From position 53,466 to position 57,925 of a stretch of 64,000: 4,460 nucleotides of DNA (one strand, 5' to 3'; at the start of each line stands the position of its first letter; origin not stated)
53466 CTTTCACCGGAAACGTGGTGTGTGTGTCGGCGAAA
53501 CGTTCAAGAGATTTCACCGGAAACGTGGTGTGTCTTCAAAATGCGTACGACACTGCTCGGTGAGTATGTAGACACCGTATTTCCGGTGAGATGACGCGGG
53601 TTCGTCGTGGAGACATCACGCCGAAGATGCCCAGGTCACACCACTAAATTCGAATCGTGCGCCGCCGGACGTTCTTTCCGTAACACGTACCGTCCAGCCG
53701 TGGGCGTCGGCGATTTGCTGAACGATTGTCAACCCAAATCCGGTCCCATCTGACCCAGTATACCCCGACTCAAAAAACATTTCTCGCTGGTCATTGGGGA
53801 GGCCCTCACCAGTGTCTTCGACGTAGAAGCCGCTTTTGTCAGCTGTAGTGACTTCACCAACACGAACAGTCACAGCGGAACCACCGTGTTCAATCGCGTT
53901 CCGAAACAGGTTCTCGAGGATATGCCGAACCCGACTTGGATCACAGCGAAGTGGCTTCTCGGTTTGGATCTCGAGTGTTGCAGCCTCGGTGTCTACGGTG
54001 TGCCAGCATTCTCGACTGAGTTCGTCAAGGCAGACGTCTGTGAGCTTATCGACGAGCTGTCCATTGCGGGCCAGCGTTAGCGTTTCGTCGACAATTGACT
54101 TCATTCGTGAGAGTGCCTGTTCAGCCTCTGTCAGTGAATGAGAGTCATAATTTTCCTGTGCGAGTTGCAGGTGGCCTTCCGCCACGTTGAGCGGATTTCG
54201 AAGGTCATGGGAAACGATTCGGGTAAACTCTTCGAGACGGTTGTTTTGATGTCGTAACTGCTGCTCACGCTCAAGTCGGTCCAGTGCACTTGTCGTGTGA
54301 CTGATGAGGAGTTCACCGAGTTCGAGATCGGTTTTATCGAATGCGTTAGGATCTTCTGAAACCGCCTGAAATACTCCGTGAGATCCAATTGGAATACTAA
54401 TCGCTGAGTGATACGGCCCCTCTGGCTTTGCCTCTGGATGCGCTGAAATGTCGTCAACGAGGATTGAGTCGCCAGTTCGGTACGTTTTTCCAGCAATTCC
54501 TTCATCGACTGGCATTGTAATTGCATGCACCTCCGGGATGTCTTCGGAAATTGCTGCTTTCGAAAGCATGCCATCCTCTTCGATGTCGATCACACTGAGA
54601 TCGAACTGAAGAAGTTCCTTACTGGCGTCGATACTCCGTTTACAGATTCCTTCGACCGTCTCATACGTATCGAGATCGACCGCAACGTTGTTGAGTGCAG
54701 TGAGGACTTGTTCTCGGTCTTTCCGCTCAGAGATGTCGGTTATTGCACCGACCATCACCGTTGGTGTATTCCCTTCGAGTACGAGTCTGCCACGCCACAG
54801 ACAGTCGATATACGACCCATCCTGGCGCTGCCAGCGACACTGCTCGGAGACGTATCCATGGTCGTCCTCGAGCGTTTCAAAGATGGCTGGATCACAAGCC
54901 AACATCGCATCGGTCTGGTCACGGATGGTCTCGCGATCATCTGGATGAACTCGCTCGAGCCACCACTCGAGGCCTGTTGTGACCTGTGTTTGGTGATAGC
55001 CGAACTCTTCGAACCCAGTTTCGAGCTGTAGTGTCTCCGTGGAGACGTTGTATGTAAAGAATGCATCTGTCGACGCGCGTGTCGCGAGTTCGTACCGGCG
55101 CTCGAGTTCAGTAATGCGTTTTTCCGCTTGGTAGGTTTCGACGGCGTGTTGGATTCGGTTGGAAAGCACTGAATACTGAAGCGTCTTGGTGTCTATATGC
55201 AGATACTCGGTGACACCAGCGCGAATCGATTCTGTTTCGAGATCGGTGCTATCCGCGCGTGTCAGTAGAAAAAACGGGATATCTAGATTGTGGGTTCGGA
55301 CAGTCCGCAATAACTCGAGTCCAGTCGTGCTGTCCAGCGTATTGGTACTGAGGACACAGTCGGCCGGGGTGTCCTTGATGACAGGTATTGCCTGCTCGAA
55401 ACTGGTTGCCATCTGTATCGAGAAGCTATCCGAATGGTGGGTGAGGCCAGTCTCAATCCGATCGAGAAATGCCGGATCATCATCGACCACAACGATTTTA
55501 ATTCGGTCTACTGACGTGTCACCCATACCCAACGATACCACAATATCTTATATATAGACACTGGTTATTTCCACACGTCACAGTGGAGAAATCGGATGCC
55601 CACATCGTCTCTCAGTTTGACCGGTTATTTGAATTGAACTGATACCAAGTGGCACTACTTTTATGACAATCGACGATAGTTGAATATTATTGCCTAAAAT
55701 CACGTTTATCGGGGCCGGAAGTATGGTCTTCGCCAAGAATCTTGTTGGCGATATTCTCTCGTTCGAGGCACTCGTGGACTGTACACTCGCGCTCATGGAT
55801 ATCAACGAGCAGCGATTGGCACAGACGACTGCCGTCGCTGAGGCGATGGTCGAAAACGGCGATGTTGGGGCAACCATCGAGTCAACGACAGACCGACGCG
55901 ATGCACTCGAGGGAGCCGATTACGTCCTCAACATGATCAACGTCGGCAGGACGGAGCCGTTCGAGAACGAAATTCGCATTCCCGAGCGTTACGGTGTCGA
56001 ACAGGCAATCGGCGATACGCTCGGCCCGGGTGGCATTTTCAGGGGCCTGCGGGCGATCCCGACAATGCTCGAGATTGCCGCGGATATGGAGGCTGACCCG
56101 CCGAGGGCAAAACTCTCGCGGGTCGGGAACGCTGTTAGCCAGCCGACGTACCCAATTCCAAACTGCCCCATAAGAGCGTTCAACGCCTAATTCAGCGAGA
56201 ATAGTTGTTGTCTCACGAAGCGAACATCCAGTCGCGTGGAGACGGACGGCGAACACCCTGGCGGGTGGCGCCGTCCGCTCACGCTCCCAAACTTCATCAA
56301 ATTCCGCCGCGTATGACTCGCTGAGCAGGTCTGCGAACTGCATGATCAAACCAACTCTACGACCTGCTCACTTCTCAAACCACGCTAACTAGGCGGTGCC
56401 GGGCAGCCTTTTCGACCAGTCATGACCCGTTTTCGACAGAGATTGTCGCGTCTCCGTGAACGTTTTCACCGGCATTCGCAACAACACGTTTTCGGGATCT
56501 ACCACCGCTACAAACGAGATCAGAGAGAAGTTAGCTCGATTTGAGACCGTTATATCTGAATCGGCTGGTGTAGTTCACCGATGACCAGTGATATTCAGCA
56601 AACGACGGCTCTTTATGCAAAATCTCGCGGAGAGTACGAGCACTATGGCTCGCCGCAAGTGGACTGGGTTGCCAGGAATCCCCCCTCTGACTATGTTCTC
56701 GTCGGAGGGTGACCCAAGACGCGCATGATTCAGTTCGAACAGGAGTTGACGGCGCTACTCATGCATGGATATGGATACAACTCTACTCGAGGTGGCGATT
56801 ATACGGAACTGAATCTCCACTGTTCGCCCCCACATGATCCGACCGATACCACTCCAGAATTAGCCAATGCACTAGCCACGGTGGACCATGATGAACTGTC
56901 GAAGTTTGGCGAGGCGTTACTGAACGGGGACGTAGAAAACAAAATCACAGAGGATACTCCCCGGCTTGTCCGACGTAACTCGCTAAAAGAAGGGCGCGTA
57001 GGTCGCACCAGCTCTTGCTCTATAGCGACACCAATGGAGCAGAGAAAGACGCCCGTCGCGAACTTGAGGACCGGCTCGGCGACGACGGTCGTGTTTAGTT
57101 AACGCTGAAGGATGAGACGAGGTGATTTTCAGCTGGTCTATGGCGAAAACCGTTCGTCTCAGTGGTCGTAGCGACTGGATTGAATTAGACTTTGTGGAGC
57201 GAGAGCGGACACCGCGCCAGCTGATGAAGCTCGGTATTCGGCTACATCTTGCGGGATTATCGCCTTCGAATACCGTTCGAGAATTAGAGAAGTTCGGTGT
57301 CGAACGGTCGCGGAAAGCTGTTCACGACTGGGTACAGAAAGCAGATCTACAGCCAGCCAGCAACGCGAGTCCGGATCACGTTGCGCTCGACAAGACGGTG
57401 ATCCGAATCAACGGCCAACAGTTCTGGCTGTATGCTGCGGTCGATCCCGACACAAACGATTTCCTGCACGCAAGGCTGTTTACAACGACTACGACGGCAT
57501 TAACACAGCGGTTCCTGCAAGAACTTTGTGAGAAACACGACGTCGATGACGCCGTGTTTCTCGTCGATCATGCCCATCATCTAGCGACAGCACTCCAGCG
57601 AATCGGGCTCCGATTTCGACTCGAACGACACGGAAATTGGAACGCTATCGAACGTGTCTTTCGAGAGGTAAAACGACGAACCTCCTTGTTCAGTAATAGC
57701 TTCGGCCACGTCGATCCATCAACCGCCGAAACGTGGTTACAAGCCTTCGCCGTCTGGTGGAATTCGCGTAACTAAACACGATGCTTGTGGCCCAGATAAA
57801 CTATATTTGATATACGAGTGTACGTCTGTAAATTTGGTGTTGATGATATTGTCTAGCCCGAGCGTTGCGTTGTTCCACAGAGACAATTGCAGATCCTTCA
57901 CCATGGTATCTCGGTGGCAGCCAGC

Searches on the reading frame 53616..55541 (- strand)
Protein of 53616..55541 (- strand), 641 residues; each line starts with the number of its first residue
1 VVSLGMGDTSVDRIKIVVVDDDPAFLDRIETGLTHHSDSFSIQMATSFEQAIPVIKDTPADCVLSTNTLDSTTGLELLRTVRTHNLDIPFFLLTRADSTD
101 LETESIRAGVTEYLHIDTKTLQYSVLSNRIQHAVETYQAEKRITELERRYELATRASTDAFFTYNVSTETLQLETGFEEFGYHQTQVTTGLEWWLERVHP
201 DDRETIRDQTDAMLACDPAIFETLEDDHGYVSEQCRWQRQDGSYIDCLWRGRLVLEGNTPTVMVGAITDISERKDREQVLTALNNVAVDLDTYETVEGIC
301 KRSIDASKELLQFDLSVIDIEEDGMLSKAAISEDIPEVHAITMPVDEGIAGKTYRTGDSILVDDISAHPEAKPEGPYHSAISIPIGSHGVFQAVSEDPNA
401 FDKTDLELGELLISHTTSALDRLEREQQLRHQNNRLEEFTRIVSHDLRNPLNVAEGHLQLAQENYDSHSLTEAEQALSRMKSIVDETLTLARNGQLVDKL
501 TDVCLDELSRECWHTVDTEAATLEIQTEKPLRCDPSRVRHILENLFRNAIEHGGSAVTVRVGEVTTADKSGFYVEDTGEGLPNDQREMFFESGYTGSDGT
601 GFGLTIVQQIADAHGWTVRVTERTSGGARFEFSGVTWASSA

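Call 7: search_protein_families(library=pfam, proteins=[window:53616-55541:-], max_evalue=0.01)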
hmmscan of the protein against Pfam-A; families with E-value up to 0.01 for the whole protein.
window:53616-55541:- (641 aa): 8 families
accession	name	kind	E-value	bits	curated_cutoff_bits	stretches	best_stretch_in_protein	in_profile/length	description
PF02518.31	HATPase_c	-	4.9e-20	72.5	26.4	1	534-632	2-105/111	Histidine kinase-, DNA gyrase B-, and HSP90-like ATPase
PF13185.12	GAF_2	-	1.2e-13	51.9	28.6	1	295-421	3-136/136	GAF domain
PF00072.30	Response_reg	-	1.1e-12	48.6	30.2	1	16-115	1-98/111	Response regulator receiver domain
PF00512.31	HisKA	-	5.3e-11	42.8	26.9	1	436-494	2-64/66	His Kinase A (phospho-acceptor) domain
PF08447.18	PAS_3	-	4.8e-09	36.8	25.6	1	179-266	10-88/89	PAS fold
PF01590.32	GAF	-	1.8e-05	25.7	22.4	1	297-412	3-125/133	GAF domain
PF03709.21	OKR_DC_1_N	-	0.0014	19.3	29.3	1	38-137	16-111/111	Orn/Lys/Arg decarboxylase, N-terminal domain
PF21194.3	TadZ-like_ARD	-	0.0024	18.6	27.4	0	13-70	2-60/108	TadZ-like, receiver domain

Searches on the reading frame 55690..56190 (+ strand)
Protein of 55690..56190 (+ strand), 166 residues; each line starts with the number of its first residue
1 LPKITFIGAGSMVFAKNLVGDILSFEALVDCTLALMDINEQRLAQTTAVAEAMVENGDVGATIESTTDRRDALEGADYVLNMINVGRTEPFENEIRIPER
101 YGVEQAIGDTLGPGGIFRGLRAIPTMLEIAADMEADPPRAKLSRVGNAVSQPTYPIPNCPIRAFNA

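Call 7: search_protein_families(library=pfam, proteins=[window:55690-56190:+], max_evalue=0.01)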
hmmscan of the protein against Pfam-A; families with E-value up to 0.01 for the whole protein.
window:55690-56190:+ (166 aa): 1 family
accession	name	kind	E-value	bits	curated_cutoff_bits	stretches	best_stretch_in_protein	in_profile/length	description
PF02056.22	Glyco_hydro_4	-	1e-42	146.3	23.2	1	3-150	1-148/183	Family 4 glycosyl hydrolase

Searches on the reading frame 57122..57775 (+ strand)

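Call 57: search_protein_families(library=pfam, proteins=[window:57122-57775:+], max_evalue=0.001)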
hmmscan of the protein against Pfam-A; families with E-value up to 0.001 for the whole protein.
window:57122-57775:+ (217 aa): 1 family
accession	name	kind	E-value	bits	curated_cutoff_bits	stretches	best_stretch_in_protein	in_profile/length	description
PF13610.12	DDE_Tnp_IS240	-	2e-06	28.4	27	1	87-189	4-112/139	DDE domain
